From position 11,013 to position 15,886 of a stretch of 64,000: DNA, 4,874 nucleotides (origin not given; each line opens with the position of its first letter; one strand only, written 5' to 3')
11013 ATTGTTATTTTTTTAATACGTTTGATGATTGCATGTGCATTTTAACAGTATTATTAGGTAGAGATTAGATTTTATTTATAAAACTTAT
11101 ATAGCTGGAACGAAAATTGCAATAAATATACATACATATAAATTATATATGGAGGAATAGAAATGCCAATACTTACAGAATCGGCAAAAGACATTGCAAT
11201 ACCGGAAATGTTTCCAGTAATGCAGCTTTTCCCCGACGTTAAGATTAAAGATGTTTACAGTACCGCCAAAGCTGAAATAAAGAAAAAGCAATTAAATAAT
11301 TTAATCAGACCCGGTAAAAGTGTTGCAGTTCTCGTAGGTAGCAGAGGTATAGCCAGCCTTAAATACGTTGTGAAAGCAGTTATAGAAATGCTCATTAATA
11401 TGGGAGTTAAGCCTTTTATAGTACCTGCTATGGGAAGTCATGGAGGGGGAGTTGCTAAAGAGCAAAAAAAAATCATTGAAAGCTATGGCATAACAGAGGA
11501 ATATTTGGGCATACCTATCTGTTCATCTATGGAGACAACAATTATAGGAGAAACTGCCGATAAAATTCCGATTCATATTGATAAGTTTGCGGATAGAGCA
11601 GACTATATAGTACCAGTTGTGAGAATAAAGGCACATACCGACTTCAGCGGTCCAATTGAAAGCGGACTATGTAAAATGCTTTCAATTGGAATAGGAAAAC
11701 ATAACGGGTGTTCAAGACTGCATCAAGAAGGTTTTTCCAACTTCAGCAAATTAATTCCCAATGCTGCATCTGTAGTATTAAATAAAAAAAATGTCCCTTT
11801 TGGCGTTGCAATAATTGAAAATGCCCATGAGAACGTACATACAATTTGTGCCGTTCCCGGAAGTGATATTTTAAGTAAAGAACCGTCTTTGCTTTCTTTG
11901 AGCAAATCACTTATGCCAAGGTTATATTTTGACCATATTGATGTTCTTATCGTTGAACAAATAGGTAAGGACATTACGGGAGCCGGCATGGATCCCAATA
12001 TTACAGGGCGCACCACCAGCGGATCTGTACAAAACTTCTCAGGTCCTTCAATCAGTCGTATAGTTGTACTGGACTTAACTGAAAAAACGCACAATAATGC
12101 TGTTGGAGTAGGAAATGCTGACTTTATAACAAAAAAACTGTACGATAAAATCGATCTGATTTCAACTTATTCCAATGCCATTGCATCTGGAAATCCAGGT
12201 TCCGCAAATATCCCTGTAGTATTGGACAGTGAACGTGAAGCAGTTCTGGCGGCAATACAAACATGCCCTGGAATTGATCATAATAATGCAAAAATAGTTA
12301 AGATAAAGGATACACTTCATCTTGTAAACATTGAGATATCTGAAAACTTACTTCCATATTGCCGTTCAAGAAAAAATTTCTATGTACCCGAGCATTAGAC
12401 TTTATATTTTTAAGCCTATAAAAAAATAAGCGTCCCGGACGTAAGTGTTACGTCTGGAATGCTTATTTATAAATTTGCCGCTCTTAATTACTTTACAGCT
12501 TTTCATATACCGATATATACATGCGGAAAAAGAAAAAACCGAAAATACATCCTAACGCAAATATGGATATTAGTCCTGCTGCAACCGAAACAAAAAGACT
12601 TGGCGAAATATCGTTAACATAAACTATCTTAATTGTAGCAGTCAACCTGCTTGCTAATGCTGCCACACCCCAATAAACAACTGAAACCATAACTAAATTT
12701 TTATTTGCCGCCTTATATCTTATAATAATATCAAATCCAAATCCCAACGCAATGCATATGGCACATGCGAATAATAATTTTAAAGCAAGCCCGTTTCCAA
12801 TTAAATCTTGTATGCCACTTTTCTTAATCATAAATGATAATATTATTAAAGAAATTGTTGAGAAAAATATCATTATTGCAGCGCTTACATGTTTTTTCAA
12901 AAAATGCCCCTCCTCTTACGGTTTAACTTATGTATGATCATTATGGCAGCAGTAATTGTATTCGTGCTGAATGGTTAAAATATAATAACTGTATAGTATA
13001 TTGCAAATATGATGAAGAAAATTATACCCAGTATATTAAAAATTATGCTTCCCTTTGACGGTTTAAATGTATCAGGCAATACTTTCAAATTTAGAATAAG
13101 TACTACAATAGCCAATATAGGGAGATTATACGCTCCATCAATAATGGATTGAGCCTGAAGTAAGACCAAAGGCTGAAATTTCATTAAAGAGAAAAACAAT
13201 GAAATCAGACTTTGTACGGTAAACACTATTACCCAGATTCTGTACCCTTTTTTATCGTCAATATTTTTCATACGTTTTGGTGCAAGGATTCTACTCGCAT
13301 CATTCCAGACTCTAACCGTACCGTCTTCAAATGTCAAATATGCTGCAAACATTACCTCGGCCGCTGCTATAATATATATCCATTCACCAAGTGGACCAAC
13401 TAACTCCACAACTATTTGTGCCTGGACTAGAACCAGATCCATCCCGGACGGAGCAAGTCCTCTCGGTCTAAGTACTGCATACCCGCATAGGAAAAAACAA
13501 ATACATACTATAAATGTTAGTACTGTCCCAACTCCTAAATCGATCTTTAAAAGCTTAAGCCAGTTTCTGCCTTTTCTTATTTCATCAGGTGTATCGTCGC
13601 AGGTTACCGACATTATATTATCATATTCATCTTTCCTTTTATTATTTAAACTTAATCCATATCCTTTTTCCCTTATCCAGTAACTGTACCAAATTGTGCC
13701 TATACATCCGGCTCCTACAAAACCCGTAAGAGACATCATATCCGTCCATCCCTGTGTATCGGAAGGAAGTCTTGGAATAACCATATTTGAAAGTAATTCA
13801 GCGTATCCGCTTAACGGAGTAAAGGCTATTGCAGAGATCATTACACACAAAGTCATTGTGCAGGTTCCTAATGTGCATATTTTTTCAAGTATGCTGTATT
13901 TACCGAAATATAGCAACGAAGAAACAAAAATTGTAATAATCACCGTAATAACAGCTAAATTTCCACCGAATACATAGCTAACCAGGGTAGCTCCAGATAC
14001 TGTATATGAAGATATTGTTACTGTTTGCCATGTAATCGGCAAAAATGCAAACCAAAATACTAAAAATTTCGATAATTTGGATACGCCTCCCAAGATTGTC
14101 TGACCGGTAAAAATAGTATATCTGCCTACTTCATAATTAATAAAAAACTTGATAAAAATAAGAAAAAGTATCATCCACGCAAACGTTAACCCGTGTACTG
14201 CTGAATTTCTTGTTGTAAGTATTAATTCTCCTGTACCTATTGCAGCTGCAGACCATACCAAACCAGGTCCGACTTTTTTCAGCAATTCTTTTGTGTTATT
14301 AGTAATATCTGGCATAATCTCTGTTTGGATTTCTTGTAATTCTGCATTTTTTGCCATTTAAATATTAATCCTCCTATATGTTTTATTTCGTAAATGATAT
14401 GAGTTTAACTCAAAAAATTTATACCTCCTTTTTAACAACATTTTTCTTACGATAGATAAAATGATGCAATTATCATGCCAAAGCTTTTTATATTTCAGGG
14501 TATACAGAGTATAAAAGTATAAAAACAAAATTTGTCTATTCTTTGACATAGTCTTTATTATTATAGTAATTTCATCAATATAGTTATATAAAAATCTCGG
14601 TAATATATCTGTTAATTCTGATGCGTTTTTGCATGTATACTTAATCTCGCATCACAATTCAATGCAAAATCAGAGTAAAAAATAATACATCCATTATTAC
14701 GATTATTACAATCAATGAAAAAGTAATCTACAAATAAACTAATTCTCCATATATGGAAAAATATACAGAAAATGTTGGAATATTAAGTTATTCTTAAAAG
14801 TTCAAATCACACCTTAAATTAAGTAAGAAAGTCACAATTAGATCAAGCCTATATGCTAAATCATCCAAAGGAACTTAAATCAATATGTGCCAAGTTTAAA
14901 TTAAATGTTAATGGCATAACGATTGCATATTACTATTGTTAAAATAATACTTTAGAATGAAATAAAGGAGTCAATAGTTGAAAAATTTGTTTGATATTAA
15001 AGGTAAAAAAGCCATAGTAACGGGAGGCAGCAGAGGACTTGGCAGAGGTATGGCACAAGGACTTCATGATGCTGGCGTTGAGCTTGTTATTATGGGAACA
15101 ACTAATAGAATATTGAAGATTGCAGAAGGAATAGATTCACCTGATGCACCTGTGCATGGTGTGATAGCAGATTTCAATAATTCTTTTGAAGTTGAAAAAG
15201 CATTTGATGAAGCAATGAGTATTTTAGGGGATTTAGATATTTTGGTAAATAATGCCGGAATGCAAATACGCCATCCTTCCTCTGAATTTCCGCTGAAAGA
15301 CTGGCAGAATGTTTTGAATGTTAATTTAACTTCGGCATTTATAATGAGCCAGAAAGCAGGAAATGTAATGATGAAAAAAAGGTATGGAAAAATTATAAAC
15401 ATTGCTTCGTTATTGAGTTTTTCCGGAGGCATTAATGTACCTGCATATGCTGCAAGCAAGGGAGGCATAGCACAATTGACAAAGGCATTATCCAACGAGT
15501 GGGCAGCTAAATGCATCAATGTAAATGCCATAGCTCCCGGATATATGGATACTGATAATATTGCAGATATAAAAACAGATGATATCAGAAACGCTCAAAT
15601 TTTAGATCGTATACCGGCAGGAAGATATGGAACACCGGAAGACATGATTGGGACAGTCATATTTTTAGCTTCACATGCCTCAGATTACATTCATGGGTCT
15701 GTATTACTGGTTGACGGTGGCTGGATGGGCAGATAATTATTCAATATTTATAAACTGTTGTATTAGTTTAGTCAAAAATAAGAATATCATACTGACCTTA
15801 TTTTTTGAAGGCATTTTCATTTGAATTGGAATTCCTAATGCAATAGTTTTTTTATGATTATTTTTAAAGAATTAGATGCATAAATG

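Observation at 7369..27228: Candidate undescribed pathway: sigma54-controlled CoA-dependent radical deoxygenation of a polyhydroxy acid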

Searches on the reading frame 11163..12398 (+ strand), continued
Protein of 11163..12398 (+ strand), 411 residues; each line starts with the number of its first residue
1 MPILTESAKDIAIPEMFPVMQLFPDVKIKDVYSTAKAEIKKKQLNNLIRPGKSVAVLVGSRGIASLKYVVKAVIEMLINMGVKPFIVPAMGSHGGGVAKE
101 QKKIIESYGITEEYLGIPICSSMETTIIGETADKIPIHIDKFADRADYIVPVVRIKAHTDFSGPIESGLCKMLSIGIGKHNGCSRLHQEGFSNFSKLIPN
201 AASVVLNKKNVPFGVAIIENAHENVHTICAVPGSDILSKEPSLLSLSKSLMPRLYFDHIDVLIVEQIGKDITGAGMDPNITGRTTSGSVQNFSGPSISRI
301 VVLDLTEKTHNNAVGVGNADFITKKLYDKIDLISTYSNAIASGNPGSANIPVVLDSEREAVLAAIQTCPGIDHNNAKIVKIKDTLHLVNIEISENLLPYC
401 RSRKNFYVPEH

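Call 74: search_protein_families(library=ncbifam, proteins=[L183:9134-9952:+, L180:11607-12362:+, L189:12213-13133:+, L195:10105-11583:+, L196:5580-6983:+, L187:3706-5124:+, L180:8336-9106:+, L247:2003-3220:+, L193:9318-10139:+, L193:8288-9139:+], max_evalue=1e-15)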
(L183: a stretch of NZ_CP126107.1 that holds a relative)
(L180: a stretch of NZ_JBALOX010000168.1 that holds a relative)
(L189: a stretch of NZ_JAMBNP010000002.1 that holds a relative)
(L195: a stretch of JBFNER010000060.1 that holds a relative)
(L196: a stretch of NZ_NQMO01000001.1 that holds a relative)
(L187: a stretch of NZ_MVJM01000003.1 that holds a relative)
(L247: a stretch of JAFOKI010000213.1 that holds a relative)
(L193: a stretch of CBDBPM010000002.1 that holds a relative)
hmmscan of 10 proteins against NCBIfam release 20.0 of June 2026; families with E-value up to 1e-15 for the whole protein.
L183:9134-9952:+ (272 aa): 1 family
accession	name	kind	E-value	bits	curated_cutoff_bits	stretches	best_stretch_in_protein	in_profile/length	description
TIGR00268.2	TIGR00268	equivalog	2e-110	368.2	150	1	10-268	1-259/259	ATP-dependent sacrificial sulfur transferase LarE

L180:11607-12362:+ (251 aa): 1 family
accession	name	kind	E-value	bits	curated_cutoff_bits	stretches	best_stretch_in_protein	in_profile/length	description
NF033503.1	LarB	equivalog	3.5e-92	307.8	175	1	34-243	1-208/209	nickel pincer cofactor biosynthesis protein LarB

L189:12213-13133:+ (306 aa): 1 family
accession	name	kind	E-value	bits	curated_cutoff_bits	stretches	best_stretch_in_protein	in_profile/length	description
TIGR00299.2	nickel_LarC1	equivalog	2.4e-68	229.1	90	1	140-304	1-165/165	nickel pincer cofactor biosynthesis protein LarC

L195:10105-11583:+ (492 aa): 12 families
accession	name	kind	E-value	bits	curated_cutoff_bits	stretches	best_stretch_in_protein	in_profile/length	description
TIGR01314.1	gntK_FGGY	equivalog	1.1e-148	496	648.55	1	7-489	1-494/505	gluconokinase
TIGR01312.1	XylB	equivalog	7e-105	351.3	380.25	1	9-485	1-480/481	xylulokinase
TIGR01311.1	glycerol_kin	equivalog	9.2e-69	232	590.35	1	7-483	2-488/496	glycerol kinase GlpK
NF000756.0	PRK00047.1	subfamily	6.8e-65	219.3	498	1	5-484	4-490/502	glycerol kinase GlpK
NF011601.0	PRK15027.1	equivalog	5.6e-58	196.5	912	1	9-487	3-478/484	xylulokinase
NF008187.0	PRK10939.1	equivalog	3.9e-42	144.6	528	1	6-486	4-501/521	autoinducer-2 kinase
NF003154.0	PRK04123.1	equivalog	2.3e-37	129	428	1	323-487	369-536/554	ribulokinase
TIGR02628.1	fuculo_kin_coli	equivalog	1.3e-34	120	470.9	1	10-458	5-455/465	L-fuculokinase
TIGR01315.1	5C_CHO_kinase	subfamily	5.2e-32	111.2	408.7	1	8-250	2-262/541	FGGY family pentulose kinase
TIGR01234.1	L-ribulokinase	equivalog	4.8e-22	78.4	583.25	1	327-489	366-531/536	ribulokinase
TIGR02627.1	rhamnulo_kin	equivalog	4.8e-17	61.7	527.95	1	36-456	32-446/454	rhamnulokinase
NF007925.0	PRK10640.1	equivalog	8.1e-16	57.5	639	0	34-229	36-228/489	rhamnulokinase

L196:5580-6983:+ (467 aa): 1 family
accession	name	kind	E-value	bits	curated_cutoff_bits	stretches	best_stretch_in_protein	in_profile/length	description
NF002794.0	PRK02925.1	equivalog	1e-186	621.4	387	1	1-464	1-457/459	glucuronate isomerase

L187:3706-5124:+ (472 aa): 4 families
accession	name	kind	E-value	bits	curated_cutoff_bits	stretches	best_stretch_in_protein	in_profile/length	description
NF006765.0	PRK09287.1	equivalog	1.3e-235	782.7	413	1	3-471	1-468/476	NADP-dependent phosphogluconate dehydrogenase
TIGR00873.1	gnd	equivalog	1.6e-232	772.4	426.7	1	7-472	1-467/467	decarboxylating NADP(+)-dependent phosphogluconate dehydrogenase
NF007161.0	PRK09599.1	subfamily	2.4e-87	293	271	1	7-298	2-280/302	NADP-dependent phosphogluconate dehydrogenase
TIGR00872.1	gnd_rel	equivalog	8.9e-72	241.8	297.2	1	7-297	2-276/299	phosphogluconate dehydrogenase (NAD(+)-dependent, decarboxylating)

L180:8336-9106:+ (256 aa): 191 families (the best 25 are shown)
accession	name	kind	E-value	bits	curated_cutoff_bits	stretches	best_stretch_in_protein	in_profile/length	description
NF006132.0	PRK08277.1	subfamily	1.6e-82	277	281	1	1-254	2-277/280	D-mannonate oxidoreductase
NF006070.0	PRK08213.1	subfamily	1.6e-64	218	279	1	2-251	5-256/259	gluconate 5-dehydrogenase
NF005559.1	PRK07231.1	subfamily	7.8e-59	199.2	215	1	7-251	2-247/249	glucose 1-dehydrogenase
NF004778.0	PRK06124.1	equivalog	3e-58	197.2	303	1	2-251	4-252/256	SDR family oxidoreductase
NF005446.0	PRK07035.1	equivalog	4.1e-55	186.8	373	1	2-251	4-253/255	SDR family oxidoreductase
NF004774.0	PRK06114.1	equivalog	1.1e-54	185.5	360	1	2-251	9-259/262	SDR family oxidoreductase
NF005711.0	PRK07523.1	subfamily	8.1e-54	182.9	413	1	2-252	3-252/255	SDR family oxidoreductase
NF004198.0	PRK05653.1-3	equivalog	1.3e-53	182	296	1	7-250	5-245/248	3-oxoacyl-ACP reductase FabG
TIGR01830.1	3oxo_ACP_reduc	equivalog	3.6e-53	180.7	297.75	1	14-251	3-238/239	3-oxoacyl-[acyl-carrier-protein] reductase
TIGR01832.1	kduD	equivalog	4e-53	180.5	338.85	1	5-251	1-245/248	2-dehydro-3-deoxy-D-gluconate 5-dehydrogenase KduD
NF009466.0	PRK12826.1-2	subfamily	1.6e-52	178.5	222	1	10-250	4-243/248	3-oxoacyl-ACP reductase FabG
NF049979.1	AlphHSDSHdhA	equivalog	2e-51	174.9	350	1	8-255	2-250/258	7alpha-hydroxysteroid dehydrogenase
NF005309.0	PRK06841.1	subfamily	2.3e-51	174.8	286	1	3-251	9-252/255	GolD/DthD family dehydrogenase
NF004791.0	PRK06138.1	equivalog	2.1e-50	171.4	312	1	6-251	2-249/252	SDR family oxidoreductase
NF005983.0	PRK08085.1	equivalog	7.5e-50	169.9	408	1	1-251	1-250/254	gluconate 5-dehydrogenase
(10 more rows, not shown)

L247:2003-3220:+ (405 aa): 1 family
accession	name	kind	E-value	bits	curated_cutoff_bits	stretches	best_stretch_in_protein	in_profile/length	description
TIGR03248.1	galactar-dH20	equivalog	3.3e-56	190.8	730.85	1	18-392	106-493/507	galactarate dehydratase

L193:9318-10139:+ (273 aa): 0 families

L193:8288-9139:+ (283 aa): 14 families
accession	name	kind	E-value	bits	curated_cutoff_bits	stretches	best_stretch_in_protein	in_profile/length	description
NF009524.0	PRK12886.1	equivalog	5.5e-106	354.1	387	1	2-281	6-285/291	prenyltransferase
NF009526.0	PRK12888.1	equivalog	1.9e-94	316.5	364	1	3-282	14-296/301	4-hydroxybenzoate octaprenyltransferase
TIGR01475.1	ubiA_other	subfamily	3e-93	312.3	180.8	1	3-282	1-282/282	UbiA-like polyprenyltransferase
NF041586.1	MqnP_DT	exception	2.4e-89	299.7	430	1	5-280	1-276/277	menaquinone biosynthesis prenyltransferase MqnP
NF041584.1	MqnP_SCO4491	exception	2.8e-84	283.2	420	1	3-281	2-283/285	menaquinone biosynthesis prenyltransferase MqnP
NF009515.0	PRK12874.1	equivalog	3.4e-74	249.8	392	1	2-281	6-289/291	4-hydroxybenzoate polyprenyltransferase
NF041585.1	MqnP_Cj_Hp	exception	4.9e-72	242.8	375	1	5-279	2-280/281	menaquinone biosynthesis prenyltransferase MqnP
NF009609.0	PRK13106.1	equivalog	7e-55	186.5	349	1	3-282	14-297/301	prenyltransferase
NF009532.0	PRK12895.1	equivalog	1.1e-47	162.9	414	1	3-276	2-279/286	prenyltransferase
TIGR01474.1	ubiA_proteo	equivalog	1e-34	120.4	275.45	1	23-275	23-276/282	4-hydroxybenzoate octaprenyltransferase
NF009517.0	PRK12876.1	equivalog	3.2e-32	112.2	419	1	15-275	26-291/300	prenyltransferase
NF009523.0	PRK12884.1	equivalog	1.7e-22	79.9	269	1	2-277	2-275/279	prenyltransferase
TIGR01473.1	cyoE_ctaB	equivalog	1.1e-18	68.1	210.3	1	7-275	3-277/281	heme o synthase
NF009521.0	PRK12882.1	equivalog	3.7e-17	62.4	296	1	4-247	5-247/280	geranylgeranylglycerol-phosphate geranylgeranyltransferase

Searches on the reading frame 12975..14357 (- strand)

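Call 3: search_protein_families(library=ncbifam, proteins=[window:12975-14357:-], max_evalue=0.00001)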
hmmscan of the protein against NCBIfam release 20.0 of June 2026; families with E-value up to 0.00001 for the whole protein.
window:12975-14357:- (460 aa): 1 family
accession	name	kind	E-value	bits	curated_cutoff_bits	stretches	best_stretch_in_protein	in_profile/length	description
NF037982.1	Nramp_1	equivalog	8.7e-41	140.4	50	1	30-425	1-402/404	Nramp family divalent metal transporter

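Call 13: search_protein_families(library=pfam, proteins=[window:12975-14357:-], max_evalue=0.001)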
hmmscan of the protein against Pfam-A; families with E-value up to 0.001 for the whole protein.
window:12975-14357:- (460 aa): 0 families

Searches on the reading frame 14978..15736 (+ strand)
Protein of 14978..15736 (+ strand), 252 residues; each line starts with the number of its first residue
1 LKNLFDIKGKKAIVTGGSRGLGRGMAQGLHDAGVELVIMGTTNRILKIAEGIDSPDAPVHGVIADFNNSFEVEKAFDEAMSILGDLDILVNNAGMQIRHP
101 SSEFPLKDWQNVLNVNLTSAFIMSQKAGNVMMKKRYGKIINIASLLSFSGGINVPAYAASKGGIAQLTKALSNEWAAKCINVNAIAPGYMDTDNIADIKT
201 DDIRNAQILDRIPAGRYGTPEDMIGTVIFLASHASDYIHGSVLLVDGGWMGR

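Call 3: search_protein_families(library=ncbifam, proteins=[window:14978-15736:+], max_evalue=0.00001)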
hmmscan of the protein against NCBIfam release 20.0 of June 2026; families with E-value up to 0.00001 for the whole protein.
window:14978-15736:+ (252 aa): 217 families (the best 25 are shown)
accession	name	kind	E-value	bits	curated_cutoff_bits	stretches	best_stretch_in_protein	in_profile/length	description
TIGR01832.1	kduD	equivalog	7.2e-90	300.8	338.85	1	5-252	1-248/248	2-dehydro-3-deoxy-D-gluconate 5-dehydrogenase KduD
NF005390.0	PRK06935.1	equivalog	1.6e-87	293.2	369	1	3-252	9-258/258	2-dehydro-3-deoxy-D-gluconate 5-dehydrogenase KduD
NF006528.0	PRK08993.1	subfamily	1.8e-78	263.5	430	1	3-252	4-253/253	2-dehydro-3-deoxy-D-gluconate 5-dehydrogenase KduD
NF006070.0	PRK08213.1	subfamily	4e-67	226.5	279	1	2-249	5-256/259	gluconate 5-dehydrogenase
NF005711.0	PRK07523.1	subfamily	3.3e-65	220.2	413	1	2-248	3-250/255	SDR family oxidoreductase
NF005983.0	PRK08085.1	equivalog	2.6e-63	214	408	1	1-249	1-250/254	gluconate 5-dehydrogenase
NF005488.0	PRK07097.1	equivalog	3.1e-62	210.1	369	1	2-250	3-258/266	gluconate 5-dehydrogenase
TIGR01830.1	3oxo_ACP_reduc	equivalog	8.4e-62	209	297.75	1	12-249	1-238/239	3-oxoacyl-[acyl-carrier-protein] reductase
NF009466.0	PRK12826.1-2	subfamily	7.2e-59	199.2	222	1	10-248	4-243/248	3-oxoacyl-ACP reductase FabG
NF005559.1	PRK07231.1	subfamily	2e-58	197.9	215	1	7-249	2-247/249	glucose 1-dehydrogenase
NF004778.0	PRK06124.1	equivalog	1.4e-57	195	303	1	3-251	5-254/256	SDR family oxidoreductase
NF004198.0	PRK05653.1-3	equivalog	2.2e-56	191.1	296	1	8-249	6-246/248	3-oxoacyl-ACP reductase FabG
NF004197.0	PRK05653.1-1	equivalog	3.4e-55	187.4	332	1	7-249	5-246/249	3-oxoacyl-ACP reductase FabG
NF005309.0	PRK06841.1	subfamily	9.9e-54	182.5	286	1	3-249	9-252/255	GolD/DthD family dehydrogenase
NF004199.0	PRK05653.1-4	equivalog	3e-53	180.9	301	1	6-249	2-245/247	3-oxoacyl-ACP reductase FabG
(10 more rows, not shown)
